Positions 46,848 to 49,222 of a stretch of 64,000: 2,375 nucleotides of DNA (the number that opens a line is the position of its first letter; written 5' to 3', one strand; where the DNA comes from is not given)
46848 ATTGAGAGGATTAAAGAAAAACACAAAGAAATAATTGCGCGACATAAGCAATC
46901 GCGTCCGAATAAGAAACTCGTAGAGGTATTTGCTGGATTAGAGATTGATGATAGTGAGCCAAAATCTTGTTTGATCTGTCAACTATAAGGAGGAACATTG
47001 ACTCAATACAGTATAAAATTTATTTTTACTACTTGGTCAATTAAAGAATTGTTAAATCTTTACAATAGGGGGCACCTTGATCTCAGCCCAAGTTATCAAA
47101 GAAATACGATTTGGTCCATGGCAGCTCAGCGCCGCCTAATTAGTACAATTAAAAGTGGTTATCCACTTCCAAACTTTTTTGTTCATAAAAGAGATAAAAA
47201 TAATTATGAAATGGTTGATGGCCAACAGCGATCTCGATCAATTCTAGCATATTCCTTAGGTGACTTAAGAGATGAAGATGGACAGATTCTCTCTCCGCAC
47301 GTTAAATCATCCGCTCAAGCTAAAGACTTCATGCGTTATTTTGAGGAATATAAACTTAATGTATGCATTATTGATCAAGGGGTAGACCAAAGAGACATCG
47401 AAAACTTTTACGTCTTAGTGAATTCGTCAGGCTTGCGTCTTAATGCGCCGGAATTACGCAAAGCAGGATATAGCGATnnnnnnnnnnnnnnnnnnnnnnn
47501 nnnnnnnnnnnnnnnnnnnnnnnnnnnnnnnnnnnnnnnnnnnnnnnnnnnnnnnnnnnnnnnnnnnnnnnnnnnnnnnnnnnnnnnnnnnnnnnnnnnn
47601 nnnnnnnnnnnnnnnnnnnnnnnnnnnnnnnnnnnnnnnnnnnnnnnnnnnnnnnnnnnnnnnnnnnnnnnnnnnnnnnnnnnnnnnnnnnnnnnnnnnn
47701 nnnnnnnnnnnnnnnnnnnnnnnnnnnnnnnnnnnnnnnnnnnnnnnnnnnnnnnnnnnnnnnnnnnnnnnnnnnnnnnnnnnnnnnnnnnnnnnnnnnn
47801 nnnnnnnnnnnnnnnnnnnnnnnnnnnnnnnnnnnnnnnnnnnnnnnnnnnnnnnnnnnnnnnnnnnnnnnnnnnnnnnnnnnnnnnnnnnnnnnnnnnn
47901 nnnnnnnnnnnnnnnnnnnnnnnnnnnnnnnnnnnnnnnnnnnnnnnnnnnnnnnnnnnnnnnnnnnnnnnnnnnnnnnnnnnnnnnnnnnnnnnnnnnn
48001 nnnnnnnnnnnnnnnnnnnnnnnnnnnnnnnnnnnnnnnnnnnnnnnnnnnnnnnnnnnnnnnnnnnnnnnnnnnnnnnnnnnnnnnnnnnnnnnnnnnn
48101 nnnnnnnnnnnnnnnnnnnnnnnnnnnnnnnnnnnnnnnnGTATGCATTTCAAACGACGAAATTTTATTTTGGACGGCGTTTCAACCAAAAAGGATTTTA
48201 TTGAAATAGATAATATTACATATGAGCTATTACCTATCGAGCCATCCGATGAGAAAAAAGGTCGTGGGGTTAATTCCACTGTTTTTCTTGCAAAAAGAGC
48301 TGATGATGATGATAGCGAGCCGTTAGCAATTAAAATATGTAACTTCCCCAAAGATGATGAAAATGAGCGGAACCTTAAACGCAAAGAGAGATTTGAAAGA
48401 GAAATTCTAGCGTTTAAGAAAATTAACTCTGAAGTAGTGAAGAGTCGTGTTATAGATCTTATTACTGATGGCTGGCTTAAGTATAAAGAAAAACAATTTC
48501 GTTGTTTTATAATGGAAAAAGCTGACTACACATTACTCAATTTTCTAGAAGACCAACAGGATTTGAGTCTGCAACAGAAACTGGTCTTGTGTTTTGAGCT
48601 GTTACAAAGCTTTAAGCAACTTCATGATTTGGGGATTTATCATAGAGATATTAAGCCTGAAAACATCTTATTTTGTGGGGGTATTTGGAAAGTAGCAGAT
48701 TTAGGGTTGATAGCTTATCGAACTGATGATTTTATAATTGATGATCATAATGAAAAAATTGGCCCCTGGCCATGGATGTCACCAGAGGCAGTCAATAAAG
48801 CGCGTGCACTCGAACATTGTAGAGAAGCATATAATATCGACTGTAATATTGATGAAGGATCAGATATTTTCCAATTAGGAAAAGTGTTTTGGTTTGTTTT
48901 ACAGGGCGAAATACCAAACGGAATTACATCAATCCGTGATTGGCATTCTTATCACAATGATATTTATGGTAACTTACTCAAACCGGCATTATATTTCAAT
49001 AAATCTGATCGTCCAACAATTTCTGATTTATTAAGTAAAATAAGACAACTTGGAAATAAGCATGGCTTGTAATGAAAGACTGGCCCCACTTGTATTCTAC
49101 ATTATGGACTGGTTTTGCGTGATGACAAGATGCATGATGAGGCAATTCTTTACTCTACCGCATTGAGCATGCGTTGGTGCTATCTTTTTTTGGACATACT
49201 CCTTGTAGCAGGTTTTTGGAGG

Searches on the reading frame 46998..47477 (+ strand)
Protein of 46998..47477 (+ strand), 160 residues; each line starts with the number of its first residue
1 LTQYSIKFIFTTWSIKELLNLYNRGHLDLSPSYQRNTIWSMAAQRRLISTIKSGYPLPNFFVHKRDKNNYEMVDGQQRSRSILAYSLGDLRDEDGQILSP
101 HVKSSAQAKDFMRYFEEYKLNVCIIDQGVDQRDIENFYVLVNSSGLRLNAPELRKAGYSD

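Call 87: search_solved_structures(query=window:46998-47477:+, max_evalue=10, show_alignments=5)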
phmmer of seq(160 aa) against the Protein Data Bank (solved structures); distinct sequences matched with E-value up to 10: 7.
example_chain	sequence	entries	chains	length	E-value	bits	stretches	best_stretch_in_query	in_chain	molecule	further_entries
4zv6_B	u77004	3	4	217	0.023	17.6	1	98-147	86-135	Octarellin V.1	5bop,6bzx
6gse_A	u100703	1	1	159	0.2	14.6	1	32-96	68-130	Activity-regulated cytoskeleton-associated protein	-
4x3x_A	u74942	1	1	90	0.37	13.7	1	37-98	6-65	Activity-regulated cytoskeleton-associated protein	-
7r1z_A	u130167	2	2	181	0.53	13.2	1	32-93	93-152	Activity-regulated cytoskeleton-associated protein | ARC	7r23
7r24_A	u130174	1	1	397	0.76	12.7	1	33-96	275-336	Activity-regulated cytoskeleton-associated protein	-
6tn7_B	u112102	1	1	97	1.1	12.2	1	37-95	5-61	Activity-regulated cytoskeleton-associated protein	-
3v5o_A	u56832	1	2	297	1.6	11.7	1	35-102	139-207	Dihydropteroate synthase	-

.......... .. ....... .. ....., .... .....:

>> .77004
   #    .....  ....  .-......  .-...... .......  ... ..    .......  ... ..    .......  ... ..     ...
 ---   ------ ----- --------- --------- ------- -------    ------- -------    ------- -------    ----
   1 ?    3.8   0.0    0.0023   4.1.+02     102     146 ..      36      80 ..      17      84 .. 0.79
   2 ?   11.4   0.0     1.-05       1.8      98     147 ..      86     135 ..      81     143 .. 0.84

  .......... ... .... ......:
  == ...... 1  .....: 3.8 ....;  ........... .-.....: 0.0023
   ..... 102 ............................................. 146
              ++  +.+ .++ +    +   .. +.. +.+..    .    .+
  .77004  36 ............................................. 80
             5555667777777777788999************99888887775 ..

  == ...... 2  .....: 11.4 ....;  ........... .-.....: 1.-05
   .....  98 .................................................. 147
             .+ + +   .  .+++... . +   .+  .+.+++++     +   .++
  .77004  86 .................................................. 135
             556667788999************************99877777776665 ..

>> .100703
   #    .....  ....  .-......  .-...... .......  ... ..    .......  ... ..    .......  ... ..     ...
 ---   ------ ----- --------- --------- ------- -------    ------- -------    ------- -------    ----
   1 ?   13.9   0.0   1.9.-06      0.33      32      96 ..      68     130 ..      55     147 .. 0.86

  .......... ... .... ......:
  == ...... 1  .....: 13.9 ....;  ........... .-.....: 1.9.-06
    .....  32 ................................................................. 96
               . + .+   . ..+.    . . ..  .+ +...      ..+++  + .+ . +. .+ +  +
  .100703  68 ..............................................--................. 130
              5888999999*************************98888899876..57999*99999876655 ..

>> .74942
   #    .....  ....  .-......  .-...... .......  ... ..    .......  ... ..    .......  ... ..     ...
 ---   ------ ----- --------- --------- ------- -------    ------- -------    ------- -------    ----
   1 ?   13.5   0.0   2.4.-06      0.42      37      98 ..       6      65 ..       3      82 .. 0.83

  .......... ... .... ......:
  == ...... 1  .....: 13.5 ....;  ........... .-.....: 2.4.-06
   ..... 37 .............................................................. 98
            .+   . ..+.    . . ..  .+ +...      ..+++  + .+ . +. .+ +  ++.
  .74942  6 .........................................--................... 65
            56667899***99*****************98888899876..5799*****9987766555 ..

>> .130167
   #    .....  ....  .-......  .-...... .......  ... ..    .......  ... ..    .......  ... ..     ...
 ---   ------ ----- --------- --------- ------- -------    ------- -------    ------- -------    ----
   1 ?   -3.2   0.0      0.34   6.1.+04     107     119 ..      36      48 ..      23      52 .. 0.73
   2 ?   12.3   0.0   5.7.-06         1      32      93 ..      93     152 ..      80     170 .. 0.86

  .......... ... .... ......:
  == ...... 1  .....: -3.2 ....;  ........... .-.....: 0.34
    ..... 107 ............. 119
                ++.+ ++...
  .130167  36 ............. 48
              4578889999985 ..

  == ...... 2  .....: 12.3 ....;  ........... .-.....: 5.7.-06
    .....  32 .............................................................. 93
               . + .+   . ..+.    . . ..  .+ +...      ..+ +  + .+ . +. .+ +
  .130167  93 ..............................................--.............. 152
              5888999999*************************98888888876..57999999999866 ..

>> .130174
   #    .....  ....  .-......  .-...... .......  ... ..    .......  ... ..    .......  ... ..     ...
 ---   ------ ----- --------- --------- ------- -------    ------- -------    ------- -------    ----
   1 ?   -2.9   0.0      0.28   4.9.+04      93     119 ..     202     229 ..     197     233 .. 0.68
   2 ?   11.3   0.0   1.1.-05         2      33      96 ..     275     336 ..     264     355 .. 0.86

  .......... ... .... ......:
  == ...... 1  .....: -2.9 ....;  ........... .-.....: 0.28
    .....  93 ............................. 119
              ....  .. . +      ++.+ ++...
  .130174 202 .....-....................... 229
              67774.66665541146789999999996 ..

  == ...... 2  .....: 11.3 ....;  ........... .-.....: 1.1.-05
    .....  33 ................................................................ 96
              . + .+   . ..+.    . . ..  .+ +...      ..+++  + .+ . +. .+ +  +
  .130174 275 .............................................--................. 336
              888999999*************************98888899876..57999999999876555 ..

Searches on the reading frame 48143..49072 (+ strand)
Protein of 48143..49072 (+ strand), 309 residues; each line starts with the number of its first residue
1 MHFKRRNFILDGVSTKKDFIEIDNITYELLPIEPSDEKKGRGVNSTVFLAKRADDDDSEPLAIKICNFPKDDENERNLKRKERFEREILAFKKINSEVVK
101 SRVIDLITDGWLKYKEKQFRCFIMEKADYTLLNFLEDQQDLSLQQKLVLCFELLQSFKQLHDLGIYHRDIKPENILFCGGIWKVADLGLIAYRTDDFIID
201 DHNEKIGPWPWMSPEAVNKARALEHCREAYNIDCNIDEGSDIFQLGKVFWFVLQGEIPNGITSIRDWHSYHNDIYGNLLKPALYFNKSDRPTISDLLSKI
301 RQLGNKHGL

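Call 3: search_protein_families(library=padloc, proteins=[window:48143-49072:+])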
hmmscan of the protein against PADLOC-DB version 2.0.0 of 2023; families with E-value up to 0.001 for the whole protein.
window:48143-49072:+ (309 aa): 33 families (the best 25 are shown)
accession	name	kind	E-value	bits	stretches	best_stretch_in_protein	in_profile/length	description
PDLC04138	mad6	-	1.6e-25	88.1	1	40-257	60-254/659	mads_6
PDLC04047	PD-T4-6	-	8.7e-24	82.2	1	40-259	19-212/327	-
PDLC04042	PD-T4-6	-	2.4e-21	74.6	1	40-263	18-216/292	-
PDLC02375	Stk2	-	1.7e-18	64.7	1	75-257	158-318/500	-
PDLC04048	PD-T4-6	-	2.4e-17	61.3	1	38-259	17-212/354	-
PDLC04053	PD-T4-6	-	1.3e-16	58.9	1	39-234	17-199/311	-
PDLC04046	PD-T4-6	-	2.3e-16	58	1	37-181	19-153/427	-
PDLC03920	MkoA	-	3e-16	56.9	1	26-304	9-278/1112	-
PDLC04056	PD-T4-6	-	5.9e-16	56.6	1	70-203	36-166/415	-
PDLC04060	PD-T4-6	-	6.1e-16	56.4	1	37-258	14-208/486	-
PDLC04058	PD-T4-6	-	3.2e-15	54.1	1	39-177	19-147/460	-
PDLC04049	PD-T4-6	-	5.9e-14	49.7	1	71-193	44-161/442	-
PDLC04044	PD-T4-6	-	7.6e-14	49.6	1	40-198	41-194/372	-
PDLC04063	PD-T4-6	-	2.9e-13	47.4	1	63-180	46-155/564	-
PDLC04059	PD-T4-6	-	4.4e-13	47.1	1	73-194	42-161/433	-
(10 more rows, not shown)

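Call 4: search_protein_families(library=pfam, proteins=[window:48143-49072:+])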
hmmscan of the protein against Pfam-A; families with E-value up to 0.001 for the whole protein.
window:48143-49072:+ (309 aa): 2 families
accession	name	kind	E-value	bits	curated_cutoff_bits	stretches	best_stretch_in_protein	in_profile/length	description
PF00069.31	Pkinase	-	4.4e-21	75.9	31.7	1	38-260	6-198/263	Protein kinase domain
PF07714.23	PK_Tyr_Ser-Thr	-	6.4e-16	58.9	23.1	1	38-258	6-204/258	Protein tyrosine and serine/threonine kinase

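Call 5: search_protein_families(library=ncbifam, proteins=[window:48143-49072:+])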
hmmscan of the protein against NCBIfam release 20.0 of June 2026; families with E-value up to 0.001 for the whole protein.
window:48143-49072:+ (309 aa): 9 families
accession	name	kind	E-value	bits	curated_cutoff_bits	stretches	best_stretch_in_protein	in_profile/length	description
NF033483.0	PknB_PASTA_kin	equivalog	5.9e-15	55.3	450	1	40-258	16-207/563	Stk1 family PASTA domain-containing Ser/Thr kinase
NF047741.1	antiphage_MADS6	equivalog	8.4e-10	37.8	460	1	40-188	198-344/612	methylation-associated defense system protein kinase MAD6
NF033442.0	BREX_PglW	equivalog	7.5e-08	30.5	990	1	40-175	521-640/1391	BREX system serine/threonine kinase PglW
NF038150.1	lanthi_synth_IV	equivalog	6.3e-06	24.8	650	1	135-269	289-406/851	class IV lanthionine synthetase LanL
TIGR03903.1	TOMM_kin_cyc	equivalog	7e-06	24.1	705.75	1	70-178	12-113/1267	TOMM system kinase/cyclase fusion protein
NF043056.1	T4SS_LegK1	equivalog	1.6e-05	23.7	550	1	133-176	177-221/516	Dot/Icm T4SS effector kinase LegK1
NF058632.1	SerThrKinPrkT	equivalog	1.7e-05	24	280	1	40-180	30-153/322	serine/threonine protein kinase PrkT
NF053615.1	SerThrKinAfsKStmc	equivalog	0.00025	19.8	1300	1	154-228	122-195/809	protein serine/threonine kinase AfsK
NF011464.0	PRK14879.1-7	equivalog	0.00077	19.3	246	0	136-192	95-151/221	Kae1-associated kinase Bud32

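Call 85: search_protein_families(library=phrogs, proteins=[window:48143-49072:+], max_evalue=0.01)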
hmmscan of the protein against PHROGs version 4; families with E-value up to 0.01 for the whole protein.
window:48143-49072:+ (309 aa): 3 families
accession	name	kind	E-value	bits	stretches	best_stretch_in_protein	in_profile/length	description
phrog_2361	-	other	3.9e-22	79.8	1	37-296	19-261/415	serine-threonine kinase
phrog_4972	-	unknown function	1.1e-08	35.4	1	121-191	196-265/501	-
phrog_14300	-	unknown function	3.4e-08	34.4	1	121-189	196-263/290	-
